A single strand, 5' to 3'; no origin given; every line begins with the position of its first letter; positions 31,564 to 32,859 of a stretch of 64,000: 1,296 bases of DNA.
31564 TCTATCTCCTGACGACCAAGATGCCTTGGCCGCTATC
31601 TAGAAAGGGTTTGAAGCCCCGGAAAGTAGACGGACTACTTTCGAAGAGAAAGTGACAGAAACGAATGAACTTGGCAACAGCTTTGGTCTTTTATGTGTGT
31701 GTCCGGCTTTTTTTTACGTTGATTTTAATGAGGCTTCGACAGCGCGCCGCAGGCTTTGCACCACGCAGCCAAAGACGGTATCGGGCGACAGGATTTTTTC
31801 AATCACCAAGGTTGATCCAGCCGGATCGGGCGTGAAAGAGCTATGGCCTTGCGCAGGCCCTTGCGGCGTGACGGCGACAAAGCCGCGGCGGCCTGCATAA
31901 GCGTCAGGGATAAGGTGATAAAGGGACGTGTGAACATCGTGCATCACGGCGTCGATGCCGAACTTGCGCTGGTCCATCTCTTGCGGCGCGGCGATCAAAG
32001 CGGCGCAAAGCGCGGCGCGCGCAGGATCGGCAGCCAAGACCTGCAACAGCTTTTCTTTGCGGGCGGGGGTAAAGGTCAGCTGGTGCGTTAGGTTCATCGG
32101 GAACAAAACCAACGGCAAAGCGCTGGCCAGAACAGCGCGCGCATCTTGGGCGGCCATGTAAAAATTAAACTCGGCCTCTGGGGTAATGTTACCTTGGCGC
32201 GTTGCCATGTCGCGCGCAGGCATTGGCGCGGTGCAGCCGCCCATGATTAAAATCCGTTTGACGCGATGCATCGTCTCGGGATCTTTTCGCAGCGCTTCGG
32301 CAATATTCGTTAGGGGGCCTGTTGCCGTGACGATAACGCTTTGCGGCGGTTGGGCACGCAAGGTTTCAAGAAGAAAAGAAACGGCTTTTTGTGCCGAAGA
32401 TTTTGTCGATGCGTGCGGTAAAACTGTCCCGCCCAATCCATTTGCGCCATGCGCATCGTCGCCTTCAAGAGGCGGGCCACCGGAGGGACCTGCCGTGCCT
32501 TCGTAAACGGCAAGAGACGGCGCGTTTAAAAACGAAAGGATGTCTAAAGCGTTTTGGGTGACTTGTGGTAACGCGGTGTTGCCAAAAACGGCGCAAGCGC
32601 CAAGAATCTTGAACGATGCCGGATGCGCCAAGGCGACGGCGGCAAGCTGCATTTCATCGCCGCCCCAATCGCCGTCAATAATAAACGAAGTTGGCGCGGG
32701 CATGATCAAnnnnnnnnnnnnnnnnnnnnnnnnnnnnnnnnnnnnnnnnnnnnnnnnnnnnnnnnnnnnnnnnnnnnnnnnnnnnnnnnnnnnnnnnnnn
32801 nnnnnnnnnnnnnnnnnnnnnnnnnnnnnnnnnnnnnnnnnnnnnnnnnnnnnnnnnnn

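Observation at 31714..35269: Translationally coupled operon: membrane-anchored pseudokinase, 4-TM protein and nucleoside hydrolase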

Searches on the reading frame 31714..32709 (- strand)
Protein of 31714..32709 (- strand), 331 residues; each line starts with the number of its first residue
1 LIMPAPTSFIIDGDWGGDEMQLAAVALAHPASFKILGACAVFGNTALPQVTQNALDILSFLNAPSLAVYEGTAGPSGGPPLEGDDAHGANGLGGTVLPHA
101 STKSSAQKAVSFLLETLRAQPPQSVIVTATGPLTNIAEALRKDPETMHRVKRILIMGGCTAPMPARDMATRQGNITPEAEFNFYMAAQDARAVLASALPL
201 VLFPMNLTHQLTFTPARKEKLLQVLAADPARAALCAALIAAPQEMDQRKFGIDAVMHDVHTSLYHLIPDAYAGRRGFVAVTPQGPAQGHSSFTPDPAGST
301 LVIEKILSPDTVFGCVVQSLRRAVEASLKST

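Call 3: search_protein_families(library=pfam, proteins=[window:31714-32709:-], max_evalue=0.1)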
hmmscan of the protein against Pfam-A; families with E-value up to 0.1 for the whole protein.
window:31714-32709:- (331 aa): 1 family
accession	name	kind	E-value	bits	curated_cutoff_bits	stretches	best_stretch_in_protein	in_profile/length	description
PF01156.24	IU_nuc_hydro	-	1.6e-56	192.6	34.2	1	10-290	2-270/297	Inosine-uridine preferring nucleoside hydrolase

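Call 4: search_protein_families(library=ncbifam, proteins=[window:31714-32709:-], max_evalue=0.1)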
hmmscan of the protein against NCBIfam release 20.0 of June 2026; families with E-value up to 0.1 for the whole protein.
window:31714-32709:- (331 aa): 4 families
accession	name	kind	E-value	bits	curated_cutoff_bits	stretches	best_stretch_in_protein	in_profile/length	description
NF008036.0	PRK10768.1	equivalog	7e-37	127.2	382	1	8-289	4-266/304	ribonucleoside hydrolase RihC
NF007761.0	PRK10443.1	equivalog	2.3e-34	118.9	433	1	8-284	4-267/311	pyrimidine-specific ribonucleoside hydrolase RihA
NF052221.1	UridNuclsHydUriH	equivalog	5e-34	117.9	450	1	9-281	2-263/310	uridine-preferring nucleoside hydrolase UriH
NF007417.0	PRK09955.1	equivalog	2.4e-30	105.5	459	1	9-288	6-271/313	ribosylpyrimidine nucleosidase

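Call 7: search_protein_families(library=padloc, proteins=[window:31714-32709:-], max_evalue=0.1)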
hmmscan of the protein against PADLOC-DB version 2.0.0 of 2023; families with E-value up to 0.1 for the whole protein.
window:31714-32709:- (331 aa): 1 family
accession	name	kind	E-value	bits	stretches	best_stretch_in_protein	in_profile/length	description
PDLC03410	REase_II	-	0.017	12.8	1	201-262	156-217/355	Type II restriction enzyme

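Call 29: search_solved_structures(query=window:31714-32709:-, max_evalue=0.001, show_alignments=2)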
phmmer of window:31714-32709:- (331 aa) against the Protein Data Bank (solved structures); distinct sequences matched with E-value up to 0.001: 25.
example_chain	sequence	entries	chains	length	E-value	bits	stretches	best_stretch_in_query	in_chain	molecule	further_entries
6zk1_A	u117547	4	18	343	6.6e-30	107.7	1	9-290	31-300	Pyrimidine-specific ribonucleoside hydrolase rihA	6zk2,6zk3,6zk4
4kpo_A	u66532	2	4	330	3.7e-29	105.2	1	8-292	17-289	Nucleoside N-ribohydrolase 3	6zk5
3mkm_A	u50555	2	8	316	2.5e-26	95.9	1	8-289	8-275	Putative uncharacterized protein YeiK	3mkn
1q8f_A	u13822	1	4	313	2.6e-26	95.9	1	9-289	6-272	Pyrimidine nucleoside hydrolase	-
3b9x_A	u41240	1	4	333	3e-26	95.7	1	8-289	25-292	Pyrimidine-specific ribonucleoside hydrolase rihB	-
6ba0_A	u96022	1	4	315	3.4e-26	95.5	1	7-266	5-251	Cytidine/uridine-specific hydrolase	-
3g5i_A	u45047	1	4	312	1.3e-24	90.3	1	9-285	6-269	Pyrimidine-specific ribonucleoside hydrolase rihA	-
1yoe_A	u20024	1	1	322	1.4e-24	90.2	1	9-285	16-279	Hypothetical protein ybeK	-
4wr2_A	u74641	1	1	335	2.1e-23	86.4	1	5-285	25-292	Pyrimidine-specific ribonucleoside hydrolase RihA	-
8ctm_A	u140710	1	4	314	4.9e-22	81.9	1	6-262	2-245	Inosine-uridine preferring nucleoside hydrolase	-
4kpn_A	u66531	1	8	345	1.1e-21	80.7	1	5-292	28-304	Nucleoside N-ribohydrolase 1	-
1ezr_A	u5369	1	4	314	1.6e-21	80.1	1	6-231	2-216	NUCLEOSIDE HYDROLASE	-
3t8i_A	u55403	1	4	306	3.3e-20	75.9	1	10-207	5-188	Purine nucleosidase, (IunH-2)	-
6ba1_A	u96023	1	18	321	4.2e-20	75.5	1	9-214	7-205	Inosine-uridine preferring nucleoside hydrolase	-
1mas_A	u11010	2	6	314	9.8e-20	74.3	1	9-270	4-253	INOSINE-URIDINE NUCLEOSIDE N-RIBOHYDROLASE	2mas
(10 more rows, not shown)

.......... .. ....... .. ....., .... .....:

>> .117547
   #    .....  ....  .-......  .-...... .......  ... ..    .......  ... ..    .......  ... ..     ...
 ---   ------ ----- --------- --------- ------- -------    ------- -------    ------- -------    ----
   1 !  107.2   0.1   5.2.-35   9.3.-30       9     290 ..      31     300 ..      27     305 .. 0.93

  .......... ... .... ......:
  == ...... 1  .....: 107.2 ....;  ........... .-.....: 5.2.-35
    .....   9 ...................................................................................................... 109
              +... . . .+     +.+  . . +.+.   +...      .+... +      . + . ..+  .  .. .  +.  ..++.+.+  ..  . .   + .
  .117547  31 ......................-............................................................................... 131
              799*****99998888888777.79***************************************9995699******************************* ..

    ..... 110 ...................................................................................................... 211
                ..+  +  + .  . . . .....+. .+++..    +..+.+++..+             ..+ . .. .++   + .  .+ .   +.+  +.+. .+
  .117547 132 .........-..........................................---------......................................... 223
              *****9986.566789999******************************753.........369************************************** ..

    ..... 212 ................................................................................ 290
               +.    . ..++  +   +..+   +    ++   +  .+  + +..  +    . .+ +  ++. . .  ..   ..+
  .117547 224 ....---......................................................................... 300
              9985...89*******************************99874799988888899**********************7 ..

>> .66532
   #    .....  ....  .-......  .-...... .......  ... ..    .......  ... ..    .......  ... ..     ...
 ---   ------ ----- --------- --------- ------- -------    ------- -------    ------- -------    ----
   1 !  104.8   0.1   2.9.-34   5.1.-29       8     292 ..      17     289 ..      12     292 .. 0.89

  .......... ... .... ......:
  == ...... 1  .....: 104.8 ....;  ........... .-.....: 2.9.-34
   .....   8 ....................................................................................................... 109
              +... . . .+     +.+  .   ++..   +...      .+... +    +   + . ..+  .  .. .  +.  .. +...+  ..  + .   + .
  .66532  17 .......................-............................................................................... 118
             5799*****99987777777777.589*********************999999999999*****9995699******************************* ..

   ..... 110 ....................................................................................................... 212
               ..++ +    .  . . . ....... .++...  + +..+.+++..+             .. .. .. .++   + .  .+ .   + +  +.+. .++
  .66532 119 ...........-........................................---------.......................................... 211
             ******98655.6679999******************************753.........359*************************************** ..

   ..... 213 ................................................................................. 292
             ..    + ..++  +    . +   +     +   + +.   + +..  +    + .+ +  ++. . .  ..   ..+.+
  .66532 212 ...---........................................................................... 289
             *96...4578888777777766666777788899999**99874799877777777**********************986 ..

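Call 52: find_homologous_proteins(query=window:31714-32703:-, max_evalue=1e-10)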
Query window:31714-32703:- (329 aa): 210 proteins with E <= 1e-10 among 8000 candidates; the best 120 are listed.
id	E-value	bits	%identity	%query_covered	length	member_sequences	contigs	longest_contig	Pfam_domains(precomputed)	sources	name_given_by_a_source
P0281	2.8e-212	722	100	100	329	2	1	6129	PF01156.25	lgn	-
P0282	1.2e-109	384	57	96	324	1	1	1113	PF01156.25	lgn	-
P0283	3.3e-109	383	56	97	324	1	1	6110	PF01156.25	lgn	-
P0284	3.1e-108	380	58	95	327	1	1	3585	PF01156.25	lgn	-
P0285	3.5e-108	380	59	95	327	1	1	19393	PF01156.25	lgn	-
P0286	1.8e-104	367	54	95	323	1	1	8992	PF01156.25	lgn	-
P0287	1.1e-103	365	55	95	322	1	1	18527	PF01156.25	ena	-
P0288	1.1e-102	362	54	96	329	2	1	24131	PF01156.25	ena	-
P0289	3.3e-101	357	54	95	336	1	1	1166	PF01156.25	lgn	-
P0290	4.3e-101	356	53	98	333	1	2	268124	PF01156.25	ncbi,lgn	-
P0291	3.5e-99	350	54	96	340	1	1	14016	PF01156.25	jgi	-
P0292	3.8e-97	343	52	96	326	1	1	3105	PF01156.25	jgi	jgi:purine nucleosidase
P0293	7.7e-97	342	53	95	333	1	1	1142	PF01156.25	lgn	-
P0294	6.2e-96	339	53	95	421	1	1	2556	PF01156.25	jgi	jgi:purine nucleosidase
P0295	3.0e-95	337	54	95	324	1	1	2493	PF01156.25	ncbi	-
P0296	4.4e-92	327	52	97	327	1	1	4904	PF01156.25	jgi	jgi:purine nucleosidase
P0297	2.5e-91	324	50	98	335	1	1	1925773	PF01156.25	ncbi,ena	-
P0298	2.6e-91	324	44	97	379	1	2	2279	PF01156.25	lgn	-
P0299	3.6e-91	324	50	95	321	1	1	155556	PF01156.25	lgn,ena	-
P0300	4.5e-91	323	50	98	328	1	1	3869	PF01156.25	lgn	-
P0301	3.1e-90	321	50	95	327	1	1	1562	PF01156.25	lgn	-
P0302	8.9e-90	319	50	95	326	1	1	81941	PF01156.25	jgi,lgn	-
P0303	1.1e-89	319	48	95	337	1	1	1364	PF01156.25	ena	-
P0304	2.6e-89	318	48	96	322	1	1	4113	PF01156.25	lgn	-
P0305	5.4e-89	317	47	96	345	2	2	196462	PF01156.25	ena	-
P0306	5.9e-89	317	49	95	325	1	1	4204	PF01156.25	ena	-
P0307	1.0e-88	316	52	95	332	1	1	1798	PF01156.25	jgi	jgi:purine nucleosidase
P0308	2.9e-88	314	47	96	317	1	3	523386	PF01156.25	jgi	jgi:purine nucleosidase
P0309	3.0e-88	314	55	85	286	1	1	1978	PF01156.25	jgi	jgi:purine nucleosidase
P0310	3.3e-88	314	48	96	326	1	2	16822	PF01156.25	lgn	-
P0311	6.3e-88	313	50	96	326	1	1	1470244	PF01156.25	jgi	-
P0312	5.9e-87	310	51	96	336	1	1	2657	PF01156.25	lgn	-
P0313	1.2e-86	309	53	85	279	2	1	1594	PF01156.25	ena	-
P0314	4.3e-86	307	44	97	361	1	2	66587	PF01156.25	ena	-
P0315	6.2e-86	307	47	96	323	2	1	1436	PF01156.25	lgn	-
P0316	1.0e-85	306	49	96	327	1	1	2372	PF01156.25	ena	-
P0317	1.1e-85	306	47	95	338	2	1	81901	PF01156.25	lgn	-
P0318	1.6e-85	305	48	95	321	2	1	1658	PF01156.25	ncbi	-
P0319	2.1e-85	305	47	95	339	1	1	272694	PF01156.25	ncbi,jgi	jgi:purine nucleosidase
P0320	3.1e-85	304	47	95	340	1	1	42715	PF01156.25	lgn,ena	-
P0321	3.5e-85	304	48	98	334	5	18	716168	PF01156.25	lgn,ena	-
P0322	5.4e-85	303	49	95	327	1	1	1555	PF01156.25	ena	-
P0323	8.7e-83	296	49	93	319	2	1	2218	PF01156.25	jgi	jgi:purine nucleosidase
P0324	1.3e-81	292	47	95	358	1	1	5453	PF01156.25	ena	-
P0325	7.9e-81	290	45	96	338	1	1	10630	PF01156.25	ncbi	-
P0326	1.6e-80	289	46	95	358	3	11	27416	PF01156.25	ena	-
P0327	5.4e-80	287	47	96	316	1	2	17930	PF01156.25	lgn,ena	-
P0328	1.4e-78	282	46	95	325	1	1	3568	PF01156.25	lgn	-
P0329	1.1e-76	276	46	94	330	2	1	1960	PF01156.25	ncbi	-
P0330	1.7e-76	276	44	98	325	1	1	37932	PF01156.25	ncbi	-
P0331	7.3e-75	270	49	88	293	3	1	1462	PF01156.25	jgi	jgi:purine nucleosidase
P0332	2.0e-73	266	47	85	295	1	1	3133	PF01156.25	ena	-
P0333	1.7e-72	262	45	96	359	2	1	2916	PF01156.25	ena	-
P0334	1.1e-71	260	44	95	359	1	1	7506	PF01156.25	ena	-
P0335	5.1e-70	254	44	96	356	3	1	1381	PF01156.25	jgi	jgi:purine nucleosidase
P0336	1.4e-69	253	42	95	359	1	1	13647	PF01156.25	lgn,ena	-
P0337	2.2e-69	252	45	96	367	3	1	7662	PF01156.25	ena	-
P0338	7.0e-68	247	52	69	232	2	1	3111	PF01156.25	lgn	-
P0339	1.6e-67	246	43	95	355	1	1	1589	PF01156.25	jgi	jgi:purine nucleosidase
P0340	1.8e-67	246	42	95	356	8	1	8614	PF01156.25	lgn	-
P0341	5.0e-67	245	42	95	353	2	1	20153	PF01156.25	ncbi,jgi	jgi:inosine-uridine nucleoside N-ribohydrolase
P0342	2.9e-66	242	41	96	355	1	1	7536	PF01156.25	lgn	-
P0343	1.8e-65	239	46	83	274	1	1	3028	PF01156.25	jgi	-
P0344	1.3e-57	214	43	80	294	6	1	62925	PF01156.25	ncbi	-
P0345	1.4e-57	213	40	97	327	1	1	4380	PF01156.25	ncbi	-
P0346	4.9e-55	205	52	63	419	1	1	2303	PF01156.25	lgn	-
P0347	6.5e-55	205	50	62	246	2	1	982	PF01156.25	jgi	-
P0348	2.3e-52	196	37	97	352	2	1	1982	PF01156.25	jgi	jgi:purine nucleosidase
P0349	7.4e-50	188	48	63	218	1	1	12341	PF01156.25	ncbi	-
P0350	3.9e-39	153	35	85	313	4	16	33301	PF01156.25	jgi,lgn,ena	jgi:purine nucleosidase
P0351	8.6e-37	145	34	84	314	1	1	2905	PF01156.25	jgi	jgi:purine nucleosidase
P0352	1.9e-36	144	36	85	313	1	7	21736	PF01156.25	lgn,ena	-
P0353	6.9e-36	142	35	84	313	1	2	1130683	PF01156.25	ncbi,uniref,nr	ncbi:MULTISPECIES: nucleoside hydrolase [unclassified Ruegeria]|uniref:nucleoside hydrolase n=1 Tax=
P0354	7.9e-36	142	34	83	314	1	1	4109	PF01156.25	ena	-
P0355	2.1e-35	141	34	84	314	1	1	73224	PF01156.25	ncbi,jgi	jgi:purine nucleosidase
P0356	3.1e-35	140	35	82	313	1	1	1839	PF01156.25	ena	-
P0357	5.7e-35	139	34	83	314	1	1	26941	PF01156.25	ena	-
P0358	6.3e-35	139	33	86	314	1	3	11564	PF01156.25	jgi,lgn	jgi:purine nucleosidase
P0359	2.0e-34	137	34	83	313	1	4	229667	PF01156.25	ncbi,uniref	ncbi:nucleoside hydrolase [Planktotalea sp.]|uniref:nucleoside hydrolase n=1 Tax=Planktotalea sp. Ta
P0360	2.4e-34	137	34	84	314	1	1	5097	PF01156.25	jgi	jgi:purine nucleosidase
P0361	3.4e-34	137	34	84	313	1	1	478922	PF01156.25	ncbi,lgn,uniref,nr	ncbi:purine nucleosidase [Yoonia maritima]|uniref:Purine nucleosidase n=1 Tax=Yoonia maritima TaxID=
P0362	3.7e-34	137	34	84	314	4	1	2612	PF01156.25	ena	-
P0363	5.6e-34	136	34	84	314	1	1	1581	PF01156.25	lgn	-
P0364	8.6e-34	135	34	84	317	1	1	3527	PF01156.25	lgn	-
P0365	1.9e-33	134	34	81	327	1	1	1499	PF01156.25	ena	-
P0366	2.0e-33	134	34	83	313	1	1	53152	PF01156.25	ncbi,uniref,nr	ncbi:nucleoside hydrolase [Cognatishimia sp. F0-27]|uniref:nucleoside hydrolase n=1 Tax=Cognatishimi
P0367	2.7e-33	134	35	86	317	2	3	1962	PF01156.25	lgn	-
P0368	2.8e-33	134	34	83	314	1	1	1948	PF01156.25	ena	-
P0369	4.2e-33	133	35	84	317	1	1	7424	PF01156.25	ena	-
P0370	4.2e-33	133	33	84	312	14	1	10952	PF01156.25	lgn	-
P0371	7.3e-33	132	33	84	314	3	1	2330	PF01156.25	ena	-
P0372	7.6e-33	132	33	84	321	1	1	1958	PF01156.25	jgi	-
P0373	8.9e-33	132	34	82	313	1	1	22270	PF01156.25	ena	-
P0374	1.1e-32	132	34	84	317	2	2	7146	PF01156.25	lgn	-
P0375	2.2e-32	131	34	84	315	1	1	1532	PF01156.25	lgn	-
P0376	3.2e-32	130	33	84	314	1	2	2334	PF01156.25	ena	-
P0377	4.5e-32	130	31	85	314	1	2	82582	PF01156.25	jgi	jgi:purine nucleosidase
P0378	8.0e-32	129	33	84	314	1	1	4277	PF01156.25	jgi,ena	jgi:purine nucleosidase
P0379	9.5e-32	129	35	84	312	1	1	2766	PF01156.25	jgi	jgi:inosine-uridine nucleoside N-ribohydrolase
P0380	1.4e-31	128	33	83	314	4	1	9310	PF01156.25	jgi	jgi:purine nucleosidase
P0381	1.4e-31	128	33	83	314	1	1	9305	PF01156.25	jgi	jgi:purine nucleosidase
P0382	1.5e-31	128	33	84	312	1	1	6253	PF01156.25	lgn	-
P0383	2.3e-31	127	32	85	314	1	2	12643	PF01156.25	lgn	-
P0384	2.6e-31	127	33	81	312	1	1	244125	PF01156.25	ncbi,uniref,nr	ncbi:nucleoside hydrolase [Histidinibacterium aquaticum]|uniref:Nucleoside hydrolase n=1 Tax=Histidi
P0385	3.3e-31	127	33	84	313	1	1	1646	PF01156.25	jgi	-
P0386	4.8e-31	126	32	85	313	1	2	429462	PF01156.25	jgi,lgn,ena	-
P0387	5.7e-31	126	33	83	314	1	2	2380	PF01156.25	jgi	jgi:purine nucleosidase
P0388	8.2e-31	126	33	83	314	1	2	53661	PF01156.25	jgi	jgi:purine nucleosidase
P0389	8.4e-29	119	34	88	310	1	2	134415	PF01156.25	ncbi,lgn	-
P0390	1.0e-28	119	31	84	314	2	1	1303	PF01156.25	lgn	-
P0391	2.6e-28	117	34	86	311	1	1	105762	PF01156.25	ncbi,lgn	ncbi:MAG: nucleoside hydrolase [Phormidesmis sp.]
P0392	8.7e-28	116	33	83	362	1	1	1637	PF01156.25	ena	-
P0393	1.2e-27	115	31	85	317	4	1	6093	PF01156.25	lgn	-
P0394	2.0e-27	114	32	86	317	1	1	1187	PF01156.25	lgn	-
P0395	5.1e-27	113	36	67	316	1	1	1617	PF01156.25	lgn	-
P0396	8.6e-27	112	30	85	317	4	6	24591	PF01156.25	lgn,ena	-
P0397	8.6e-27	112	36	67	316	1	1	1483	PF01156.25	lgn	-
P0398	1.6e-26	111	31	84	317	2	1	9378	PF01156.25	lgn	-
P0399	5.5e-26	110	32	83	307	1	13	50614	PF01156.25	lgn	-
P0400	1.3e-25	108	32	76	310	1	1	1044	PF01156.25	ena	-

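Call 54: find_encoding_contigs(protein=P0285, flank=6000, max_places=2)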
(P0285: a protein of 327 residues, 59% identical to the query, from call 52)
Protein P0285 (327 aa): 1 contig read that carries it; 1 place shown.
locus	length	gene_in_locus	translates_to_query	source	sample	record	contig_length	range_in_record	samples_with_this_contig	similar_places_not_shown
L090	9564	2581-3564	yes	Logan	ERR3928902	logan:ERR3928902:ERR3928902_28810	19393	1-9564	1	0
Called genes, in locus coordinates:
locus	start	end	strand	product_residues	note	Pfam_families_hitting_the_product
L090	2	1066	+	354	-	?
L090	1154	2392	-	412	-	-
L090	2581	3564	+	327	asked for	PF01156:IU_nuc_hydro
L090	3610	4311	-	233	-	-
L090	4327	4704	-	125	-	-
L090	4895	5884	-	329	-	-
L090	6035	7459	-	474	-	-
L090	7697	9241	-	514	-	PF03743:TrbI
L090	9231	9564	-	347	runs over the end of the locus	PF12293:T4BSS_DotH_IcmK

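Call 55: find_encoding_contigs(protein=P0290, flank=6000, max_places=2)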
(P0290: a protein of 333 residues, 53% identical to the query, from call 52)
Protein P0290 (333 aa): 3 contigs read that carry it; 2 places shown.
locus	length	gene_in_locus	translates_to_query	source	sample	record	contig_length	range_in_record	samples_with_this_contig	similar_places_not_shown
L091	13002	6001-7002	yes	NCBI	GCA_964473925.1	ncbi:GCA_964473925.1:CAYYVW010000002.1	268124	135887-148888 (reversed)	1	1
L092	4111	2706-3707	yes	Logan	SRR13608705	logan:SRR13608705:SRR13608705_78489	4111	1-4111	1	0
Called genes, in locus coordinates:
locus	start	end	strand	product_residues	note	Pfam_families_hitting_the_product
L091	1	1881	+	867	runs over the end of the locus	PF02861:Clp_N, PF23569:NBD_SMAX1, PF00004:AAA, PF17871:AAA_lid_9, PF00004:AAA, PF07724:AAA_2, PF07728:AAA_5, PF10431:ClpB_D2-small, +9 more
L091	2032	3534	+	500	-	PF00772:DnaB, PF03796:DnaB_C, PF13481:AAA_25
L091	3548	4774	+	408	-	PF13433:Peripla_BP_5, PF13458:Peripla_BP_6, PF01094:ANF_receptor, PF13433:Peripla_BP_5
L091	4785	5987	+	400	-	PF13433:Peripla_BP_5 (weak), PF13458:Peripla_BP_6, PF01094:ANF_receptor (weak), PF13433:Peripla_BP_5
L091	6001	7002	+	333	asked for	PF01156:IU_nuc_hydro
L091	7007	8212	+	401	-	PF13433:Peripla_BP_5 (weak), PF13458:Peripla_BP_6, PF13433:Peripla_BP_5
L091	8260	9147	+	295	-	PF00348:polyprenyl_synt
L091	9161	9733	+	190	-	PF18306:LDcluster4, PF03641:Lysine_decarbox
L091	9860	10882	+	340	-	-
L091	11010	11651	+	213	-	PF01618:MotA_ExbB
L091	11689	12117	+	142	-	PF02472:ExbD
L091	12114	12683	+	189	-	PF01327:Pep_deformylase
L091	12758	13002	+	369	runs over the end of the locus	PF00089:Trypsin, PF13365:Trypsin_2, PF17820:PDZ_6 (weak)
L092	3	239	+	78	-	?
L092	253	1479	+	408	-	PF13433:Peripla_BP_5, PF13458:Peripla_BP_6, PF01094:ANF_receptor, PF13433:Peripla_BP_5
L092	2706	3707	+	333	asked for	PF01156:IU_nuc_hydro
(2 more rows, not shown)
